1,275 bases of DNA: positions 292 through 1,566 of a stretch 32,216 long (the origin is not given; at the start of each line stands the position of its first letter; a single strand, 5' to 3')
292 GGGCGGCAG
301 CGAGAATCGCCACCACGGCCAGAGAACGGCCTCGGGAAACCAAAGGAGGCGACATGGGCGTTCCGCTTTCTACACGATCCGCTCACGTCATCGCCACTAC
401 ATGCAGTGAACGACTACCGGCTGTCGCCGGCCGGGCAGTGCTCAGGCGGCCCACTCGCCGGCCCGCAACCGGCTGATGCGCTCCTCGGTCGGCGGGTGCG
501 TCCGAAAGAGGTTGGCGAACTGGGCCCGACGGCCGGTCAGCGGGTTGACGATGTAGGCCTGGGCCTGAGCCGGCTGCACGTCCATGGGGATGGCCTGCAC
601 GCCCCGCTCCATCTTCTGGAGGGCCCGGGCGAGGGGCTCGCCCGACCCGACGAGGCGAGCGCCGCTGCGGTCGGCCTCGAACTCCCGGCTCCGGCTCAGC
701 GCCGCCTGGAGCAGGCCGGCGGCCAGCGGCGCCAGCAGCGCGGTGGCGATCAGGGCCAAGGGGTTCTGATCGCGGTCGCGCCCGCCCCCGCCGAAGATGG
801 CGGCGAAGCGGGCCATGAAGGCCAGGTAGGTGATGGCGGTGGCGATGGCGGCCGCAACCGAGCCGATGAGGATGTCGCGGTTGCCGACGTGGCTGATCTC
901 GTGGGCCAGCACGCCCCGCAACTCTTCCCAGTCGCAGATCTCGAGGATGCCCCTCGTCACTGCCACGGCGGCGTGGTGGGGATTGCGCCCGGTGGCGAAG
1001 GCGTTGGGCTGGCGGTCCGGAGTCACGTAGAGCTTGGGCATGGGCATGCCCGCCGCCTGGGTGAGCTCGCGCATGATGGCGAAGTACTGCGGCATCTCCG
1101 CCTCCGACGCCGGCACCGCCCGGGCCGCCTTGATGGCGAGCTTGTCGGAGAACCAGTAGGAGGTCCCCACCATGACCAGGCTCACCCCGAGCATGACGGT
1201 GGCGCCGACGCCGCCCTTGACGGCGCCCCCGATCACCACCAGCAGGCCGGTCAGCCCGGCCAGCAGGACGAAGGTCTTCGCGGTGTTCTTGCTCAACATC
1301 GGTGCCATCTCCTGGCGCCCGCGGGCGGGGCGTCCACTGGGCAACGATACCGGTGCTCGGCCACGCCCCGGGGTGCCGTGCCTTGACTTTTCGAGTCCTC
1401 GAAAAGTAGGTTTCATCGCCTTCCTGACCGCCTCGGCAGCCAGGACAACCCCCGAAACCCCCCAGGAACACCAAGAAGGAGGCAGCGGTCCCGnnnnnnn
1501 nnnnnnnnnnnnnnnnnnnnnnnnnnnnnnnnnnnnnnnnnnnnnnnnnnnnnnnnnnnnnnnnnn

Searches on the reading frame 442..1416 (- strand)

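Call 73: search_protein_families(library=pfam, proteins=[window:442-1416:-], max_evalue=0.00001)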
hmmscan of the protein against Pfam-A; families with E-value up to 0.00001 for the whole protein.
window:442-1416:- (324 aa): 1 family
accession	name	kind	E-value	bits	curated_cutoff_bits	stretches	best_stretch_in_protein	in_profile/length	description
PF01435.24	Peptidase_M48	-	1.2e-33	116.9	20.3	1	113-319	9-184/186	Peptidase family M48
